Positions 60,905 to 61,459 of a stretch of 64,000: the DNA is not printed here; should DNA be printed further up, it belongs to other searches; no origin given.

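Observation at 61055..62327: ECF sigma module with unusual partners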

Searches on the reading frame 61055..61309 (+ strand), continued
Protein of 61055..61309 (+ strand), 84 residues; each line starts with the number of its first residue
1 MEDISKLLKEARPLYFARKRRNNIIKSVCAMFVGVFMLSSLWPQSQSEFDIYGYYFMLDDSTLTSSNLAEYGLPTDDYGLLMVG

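Call 54: find_encoding_contigs(protein=P0342, flank=4000, max_places=2)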
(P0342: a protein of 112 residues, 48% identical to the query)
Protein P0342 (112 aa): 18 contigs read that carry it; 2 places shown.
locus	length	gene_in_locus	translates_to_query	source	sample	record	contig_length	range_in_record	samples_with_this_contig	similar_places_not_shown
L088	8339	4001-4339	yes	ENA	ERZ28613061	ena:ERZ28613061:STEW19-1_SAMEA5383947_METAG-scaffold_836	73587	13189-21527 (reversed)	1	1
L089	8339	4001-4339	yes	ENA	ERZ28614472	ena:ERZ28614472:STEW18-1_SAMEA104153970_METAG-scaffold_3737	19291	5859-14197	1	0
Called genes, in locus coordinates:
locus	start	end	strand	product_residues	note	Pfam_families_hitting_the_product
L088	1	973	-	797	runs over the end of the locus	PF17191:RecG_wedge, PF01336:tRNA_anti-codon (weak), PF00270:DEAD, PF04851:ResIII, PF00271:Helicase_C, PF19833:RecG_dom3_C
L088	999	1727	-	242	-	PF22935:RM44_endonuclase (weak), PF14622:Ribonucleas_3_3, PF00636:Ribonuclease_3, PF00035:dsrm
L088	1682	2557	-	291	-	PF01148:CTP_transf_1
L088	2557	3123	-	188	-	PF01765:RRF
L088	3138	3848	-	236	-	PF00696:AA_kinase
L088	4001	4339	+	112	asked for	-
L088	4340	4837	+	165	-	PF04542:Sigma70_r2, PF08281:Sigma70_r4_2, PF04545:Sigma70_r4 (weak)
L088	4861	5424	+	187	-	PF07813:LTXXQ (weak)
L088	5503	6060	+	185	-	PF00908:dTDP_sugar_isom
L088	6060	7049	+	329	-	PF01073:3Beta_HSD, PF01370:Epimerase, PF02719:Polysacc_synt_2, PF04321:RmlD_sub_bind, PF05368:NmrA (weak), PF07993:NAD_binding_4, PF13460:NAD_binding_10, PF16363:GDP_Man_Dehyd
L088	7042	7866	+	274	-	PF01370:Epimerase, PF04321:RmlD_sub_bind, PF16363:GDP_Man_Dehyd, PF01073:3Beta_HSD (weak), PF02719:Polysacc_synt_2, PF07993:NAD_binding_4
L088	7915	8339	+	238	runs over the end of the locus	PF00005:ABC_tran, PF02463:SMC_N (faint)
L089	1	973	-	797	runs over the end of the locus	PF17191:RecG_wedge, PF01336:tRNA_anti-codon (weak), PF00176:SNF2-rel_dom (weak), PF00270:DEAD, PF04851:ResIII, PF00271:Helicase_C, PF19833:RecG_dom3_C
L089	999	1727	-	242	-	PF22935:RM44_endonuclase (weak), PF14622:Ribonucleas_3_3, PF00636:Ribonuclease_3, PF00035:dsrm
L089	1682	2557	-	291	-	PF01148:CTP_transf_1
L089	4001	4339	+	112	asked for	-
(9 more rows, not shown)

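Call 55: find_encoding_contigs(protein=P0304, flank=4000, max_places=2)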
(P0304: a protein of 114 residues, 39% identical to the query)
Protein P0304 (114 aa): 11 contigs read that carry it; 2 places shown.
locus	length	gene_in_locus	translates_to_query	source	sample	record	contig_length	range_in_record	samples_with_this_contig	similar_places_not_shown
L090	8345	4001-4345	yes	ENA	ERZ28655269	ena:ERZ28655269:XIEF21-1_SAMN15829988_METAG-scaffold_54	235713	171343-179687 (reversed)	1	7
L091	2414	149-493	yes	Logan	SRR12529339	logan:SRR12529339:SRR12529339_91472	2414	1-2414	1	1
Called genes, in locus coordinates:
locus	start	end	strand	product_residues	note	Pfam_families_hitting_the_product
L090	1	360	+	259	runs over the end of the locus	PF02649:GCHY-1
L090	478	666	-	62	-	PF01402:RHH_1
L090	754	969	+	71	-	-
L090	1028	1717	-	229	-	-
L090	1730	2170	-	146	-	PF13103:TonB_2, PF03544:TonB_C (weak)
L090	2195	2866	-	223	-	-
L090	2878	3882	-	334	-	PF01869:BcrAD_BadFG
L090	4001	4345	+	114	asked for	-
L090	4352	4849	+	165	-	PF04542:Sigma70_r2, PF08281:Sigma70_r4_2, PF04545:Sigma70_r4 (weak)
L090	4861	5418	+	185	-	-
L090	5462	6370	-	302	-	PF20318:DUF6613 (weak)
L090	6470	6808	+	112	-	PF13560:HTH_31, PF12844:HTH_19, PF01381:HTH_3, PF13443:HTH_26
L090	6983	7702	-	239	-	PF01656:CbiA (weak), PF13500:AAA_26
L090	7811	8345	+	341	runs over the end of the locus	PF01966:HD, PF13286:HD_assoc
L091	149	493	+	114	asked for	-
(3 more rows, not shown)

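Call 62: search_protein_families(library=pfam, proteins=[L086:4851-5411:+, L088:4861-5421:+, L090:4861-5415:+, L086:4345-4833:+, L001:5760-6188:+], max_evalue=0.1)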
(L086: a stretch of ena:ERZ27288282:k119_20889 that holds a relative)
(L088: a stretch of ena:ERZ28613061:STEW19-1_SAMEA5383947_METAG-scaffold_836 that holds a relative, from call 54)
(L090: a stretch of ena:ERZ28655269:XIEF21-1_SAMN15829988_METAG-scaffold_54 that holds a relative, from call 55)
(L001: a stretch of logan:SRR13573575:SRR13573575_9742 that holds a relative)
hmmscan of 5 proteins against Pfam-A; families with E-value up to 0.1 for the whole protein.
L086:4851-5411:+ (187 aa): 6 families
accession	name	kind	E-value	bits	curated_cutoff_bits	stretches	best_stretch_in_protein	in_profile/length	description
PF07813.17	LTXXQ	-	1.7e-08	35.5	24.3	1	48-149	3-98/100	LTXXQ motif family protein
PF14362.11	DUF4407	-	0.016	14.9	31.3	1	16-132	160-257/297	Domain of unknown function (DUF4407)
PF19776.5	DUF6262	-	0.037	14.7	29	1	77-133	54-109/110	Family of unknown function (DUF6262)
PF01166.23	TSC22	-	0.061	13.9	30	1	107-150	13-55/57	TSC-22/dip/bun family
PF22216.1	Sas-6_C_CC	-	0.095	13.4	27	1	105-139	21-55/57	Spindle assembly abnormal protein 6 homolog, C-terminal coiled coil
PF10925.13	DUF2680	-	0.096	13.3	25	1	60-85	1-26/57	Protein of unknown function (DUF2680)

L088:4861-5421:+ (187 aa): 3 families
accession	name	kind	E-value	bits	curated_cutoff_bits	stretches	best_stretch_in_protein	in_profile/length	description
PF07813.17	LTXXQ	-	8.2e-06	26.9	24.3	1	43-143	4-98/100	LTXXQ motif family protein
PF25217.1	CreS_N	-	0.0095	16.9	27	0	103-130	52-79/80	Crescentin, N-terminal segment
PF05960.17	DUF885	-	0.011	15.8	32.4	1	47-162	217-315/532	Bacterial protein of unknown function (DUF885)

L090:4861-5415:+ (185 aa): 5 families
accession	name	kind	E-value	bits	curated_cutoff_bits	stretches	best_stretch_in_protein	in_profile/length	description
PF13801.11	Metal_resist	-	0.0022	18.6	29.2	1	9-140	7-123/125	Heavy-metal resistance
PF18476.7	PIN_8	-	0.005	17.3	26.1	1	15-160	36-168/227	PIN like domain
PF07813.17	LTXXQ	-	0.007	17.5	24.3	1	47-145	6-98/100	LTXXQ motif family protein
PF14276.11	DUF4363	-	0.031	14.7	27.5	1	74-132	45-105/107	Domain of unknown function (DUF4363)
PF07176.17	DUF1400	-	0.081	13.7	23.4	0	15-60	16-63/127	Alpha/beta hydrolase of unknown function (DUF1400)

L086:4345-4833:+ (163 aa): 6 families
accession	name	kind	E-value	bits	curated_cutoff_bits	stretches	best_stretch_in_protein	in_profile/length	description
PF08281.18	Sigma70_r4_2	-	2.5e-13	49.9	25.7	1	104-155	3-54/54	Sigma-70, region 4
PF04542.20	Sigma70_r2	-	1.2e-12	47.8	24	1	7-70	2-69/71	Sigma-70 region 2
PF04545.22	Sigma70_r4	-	3.5e-07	30.1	24.1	1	108-153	1-46/50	Sigma-70, region 4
PF04947.19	Pox_VLTF3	-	0.0049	17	25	1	5-110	5-103/168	Poxvirus Late Transcription Factor VLTF3 like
PF07638.17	Sigma70_ECF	-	0.02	15.3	21.1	1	108-160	132-184/185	ECF sigma factor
PF20057.4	DUF6456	-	0.023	15.2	26.3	1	58-141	33-116/136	Domain of unknown function (DUF6456)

L001:5760-6188:+ (143 aa): 5 families
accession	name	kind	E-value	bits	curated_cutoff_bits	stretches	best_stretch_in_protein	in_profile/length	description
PF07813.17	LTXXQ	-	3.4e-09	37.8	24.3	2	44-95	3-55/100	LTXXQ motif family protein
PF13801.11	Metal_resist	-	0.012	16.2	29.2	1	30-92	22-78/125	Heavy-metal resistance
PF23216.1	WH_CYT4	-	0.045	14.4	27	1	76-103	2-29/97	Mitochondrial protein cyt-4, winged helix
PF15237.11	PTRF_SDPR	-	0.046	13.8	30.5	1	58-139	162-247/250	PTRF/SDPR family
PF23824.1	DUF7194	-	0.067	13.1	27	1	56-106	151-200/204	Family of unknown function (DUF7194)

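Call 86: list_cluster_members(proteins=[P0324, P0342, P0293, L086:4345-4833:+, L086:4851-5411:+, window:61055-61306:+, window:61806-62324:+])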
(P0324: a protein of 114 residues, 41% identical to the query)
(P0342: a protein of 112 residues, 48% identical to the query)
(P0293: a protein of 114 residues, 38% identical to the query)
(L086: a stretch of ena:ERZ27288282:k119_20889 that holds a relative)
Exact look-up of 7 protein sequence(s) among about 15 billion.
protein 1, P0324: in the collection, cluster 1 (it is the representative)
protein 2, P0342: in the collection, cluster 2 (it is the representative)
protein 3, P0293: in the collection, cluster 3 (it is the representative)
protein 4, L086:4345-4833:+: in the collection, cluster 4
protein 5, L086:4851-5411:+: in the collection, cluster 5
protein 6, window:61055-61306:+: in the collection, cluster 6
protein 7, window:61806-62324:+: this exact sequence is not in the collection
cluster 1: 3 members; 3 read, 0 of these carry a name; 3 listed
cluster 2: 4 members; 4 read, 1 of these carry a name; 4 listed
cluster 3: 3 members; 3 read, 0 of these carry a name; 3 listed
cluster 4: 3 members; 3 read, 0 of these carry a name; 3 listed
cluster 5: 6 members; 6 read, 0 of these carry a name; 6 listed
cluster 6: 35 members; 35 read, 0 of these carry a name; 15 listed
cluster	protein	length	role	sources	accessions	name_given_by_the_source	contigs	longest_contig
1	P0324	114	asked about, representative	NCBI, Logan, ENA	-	-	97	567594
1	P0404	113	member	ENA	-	-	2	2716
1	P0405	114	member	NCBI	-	-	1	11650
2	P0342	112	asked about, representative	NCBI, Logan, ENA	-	-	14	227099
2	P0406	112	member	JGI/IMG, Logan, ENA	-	hypothetical protein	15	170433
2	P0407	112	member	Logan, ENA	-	-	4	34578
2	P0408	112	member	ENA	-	-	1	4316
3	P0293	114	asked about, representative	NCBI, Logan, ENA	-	-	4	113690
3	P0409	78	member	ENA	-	-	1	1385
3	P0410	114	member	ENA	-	-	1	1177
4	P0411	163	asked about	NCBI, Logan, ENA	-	-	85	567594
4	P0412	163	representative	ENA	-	-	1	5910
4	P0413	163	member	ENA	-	-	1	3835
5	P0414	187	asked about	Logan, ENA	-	-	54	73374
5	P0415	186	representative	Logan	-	-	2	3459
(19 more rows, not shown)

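Call 96: search_protein_families(library=pfam, alignment_id=A8, max_evalue=0.1)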
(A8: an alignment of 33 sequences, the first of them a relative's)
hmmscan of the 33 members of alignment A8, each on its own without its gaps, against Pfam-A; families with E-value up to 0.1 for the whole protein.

A. member 1, P0189 (121 aa): 6 families
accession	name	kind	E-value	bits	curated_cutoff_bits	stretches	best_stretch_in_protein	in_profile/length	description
PF07112.16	DUF1368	-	0.0048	16.2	25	1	37-93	105-160/404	Protein of unknown function (DUF1368)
PF09688.15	Wx5_PLAF3D7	-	0.005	17.3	25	0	78-108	94-124/144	Protein of unknown function (Wx5_PLAF3D7)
PF14423.12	Imm5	-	0.023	15.3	25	1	13-81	52-121/186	Immunity protein Imm5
PF20529.3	DUF6744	-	0.03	13.7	27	1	8-75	233-301/314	Family of unknown function (DUF6744)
PF13490.11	zf-HC2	-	0.039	14.5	22.2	1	16-31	20-35/35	Putative zinc-finger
PF21752.2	DACNG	-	0.063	13.7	27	1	14-61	34-82/208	Probable sensor domain DACNG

B. families by the number of members that match (of 33 scanned): 53 families (the first 25 are shown)
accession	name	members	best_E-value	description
PF13490.11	zf-HC2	18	0.0029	Putative zinc-finger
PF09716.15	ETRAMP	3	0.021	Malarial early transcribed membrane protein (ETRAMP)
PF04647.20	AgrB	2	0.036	Accessory gene regulator B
PF03030.21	H_PPase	2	0.037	Inorganic H+ pyrophosphatase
PF10601.15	zf-LITAF-like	2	0.05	LITAF-like zinc ribbon domain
PF21326.4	KDM6_GATAL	1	0.0025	KDM6, GATA-like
PF08771.16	FRB_dom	1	0.0031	FKBP12-rapamycin binding domain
PF07112.16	DUF1368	1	0.0048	Protein of unknown function (DUF1368)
PF09688.15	Wx5_PLAF3D7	1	0.005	Protein of unknown function (Wx5_PLAF3D7)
PF12729.13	4HB_MCP_1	1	0.008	Four helix bundle sensory module for signal transduction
PF02212.23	GED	1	0.0087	Dynamin GTPase effector domain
PF04828.22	GFA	1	0.01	Glutathione-dependent formaldehyde-activating enzyme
PF08470.16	NTNH_C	1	0.01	Nontoxic nonhaemagglutinin C-terminal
PF19186.5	DUF5868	1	0.012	Family of unknown function (DUF5868)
PF18471.6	Ribosomal_L27_C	1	0.013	Ribosomal L27 protein C-terminal domain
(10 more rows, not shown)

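Call 97: search_solved_structures(query=A8, max_evalue=10, show_alignments=3)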
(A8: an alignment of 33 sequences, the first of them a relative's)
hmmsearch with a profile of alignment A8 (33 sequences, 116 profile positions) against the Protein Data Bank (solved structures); distinct sequences matched with E-value up to 10: 4.
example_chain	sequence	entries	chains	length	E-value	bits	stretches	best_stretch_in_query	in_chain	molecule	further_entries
5wuq_C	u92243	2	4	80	0.00014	25.4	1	15-49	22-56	Anti-sigma-W factor RsiW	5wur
8rlz_A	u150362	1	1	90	0.75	13.4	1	18-43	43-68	Antisigma factor DdvA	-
2byk_B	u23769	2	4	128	0.86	13.2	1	39-90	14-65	CHRAC-14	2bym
9k7s_A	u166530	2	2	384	4.8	10.8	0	55-110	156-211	Nucleoside transporter 1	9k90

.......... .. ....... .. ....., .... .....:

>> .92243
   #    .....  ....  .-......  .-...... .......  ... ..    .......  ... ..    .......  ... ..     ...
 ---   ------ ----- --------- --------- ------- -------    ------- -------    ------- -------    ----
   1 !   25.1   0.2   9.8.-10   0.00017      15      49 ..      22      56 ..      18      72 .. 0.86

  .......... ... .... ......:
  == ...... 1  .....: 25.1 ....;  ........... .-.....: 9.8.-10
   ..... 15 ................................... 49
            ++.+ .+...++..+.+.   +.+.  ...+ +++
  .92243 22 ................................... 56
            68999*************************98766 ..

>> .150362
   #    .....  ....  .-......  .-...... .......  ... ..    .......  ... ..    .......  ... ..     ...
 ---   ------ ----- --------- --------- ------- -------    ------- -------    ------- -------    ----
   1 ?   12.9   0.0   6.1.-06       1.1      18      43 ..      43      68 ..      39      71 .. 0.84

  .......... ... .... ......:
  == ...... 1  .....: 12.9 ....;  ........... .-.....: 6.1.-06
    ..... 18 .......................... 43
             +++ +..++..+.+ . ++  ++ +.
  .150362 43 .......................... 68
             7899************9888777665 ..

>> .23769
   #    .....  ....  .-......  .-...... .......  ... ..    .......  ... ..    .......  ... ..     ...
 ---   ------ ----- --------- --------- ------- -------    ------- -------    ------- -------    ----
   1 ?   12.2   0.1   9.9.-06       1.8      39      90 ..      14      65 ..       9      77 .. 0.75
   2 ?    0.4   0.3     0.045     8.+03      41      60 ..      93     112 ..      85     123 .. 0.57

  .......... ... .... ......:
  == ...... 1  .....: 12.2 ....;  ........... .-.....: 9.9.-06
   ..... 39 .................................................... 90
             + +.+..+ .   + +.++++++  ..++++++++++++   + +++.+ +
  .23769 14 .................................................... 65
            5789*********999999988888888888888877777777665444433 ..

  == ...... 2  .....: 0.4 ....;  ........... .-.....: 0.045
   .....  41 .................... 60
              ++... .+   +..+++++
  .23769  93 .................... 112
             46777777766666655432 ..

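Call 105: search_solved_structures(query=A7, max_evalue=10, show_alignments=1)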
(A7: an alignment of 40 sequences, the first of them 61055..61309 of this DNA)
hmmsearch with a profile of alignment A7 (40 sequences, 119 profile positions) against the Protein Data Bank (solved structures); distinct sequences matched with E-value up to 10: 4.
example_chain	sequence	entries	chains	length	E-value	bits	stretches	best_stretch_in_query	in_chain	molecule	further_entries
5wuq_C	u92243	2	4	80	0.00028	24.5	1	15-48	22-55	Anti-sigma-W factor RsiW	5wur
8rlz_A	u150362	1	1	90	0.89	13.2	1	18-42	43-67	Antisigma factor DdvA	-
2byk_B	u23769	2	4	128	0.93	13.1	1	39-91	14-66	CHRAC-14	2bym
9k7s_A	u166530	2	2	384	3.8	11.1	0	58-113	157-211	Nucleoside transporter 1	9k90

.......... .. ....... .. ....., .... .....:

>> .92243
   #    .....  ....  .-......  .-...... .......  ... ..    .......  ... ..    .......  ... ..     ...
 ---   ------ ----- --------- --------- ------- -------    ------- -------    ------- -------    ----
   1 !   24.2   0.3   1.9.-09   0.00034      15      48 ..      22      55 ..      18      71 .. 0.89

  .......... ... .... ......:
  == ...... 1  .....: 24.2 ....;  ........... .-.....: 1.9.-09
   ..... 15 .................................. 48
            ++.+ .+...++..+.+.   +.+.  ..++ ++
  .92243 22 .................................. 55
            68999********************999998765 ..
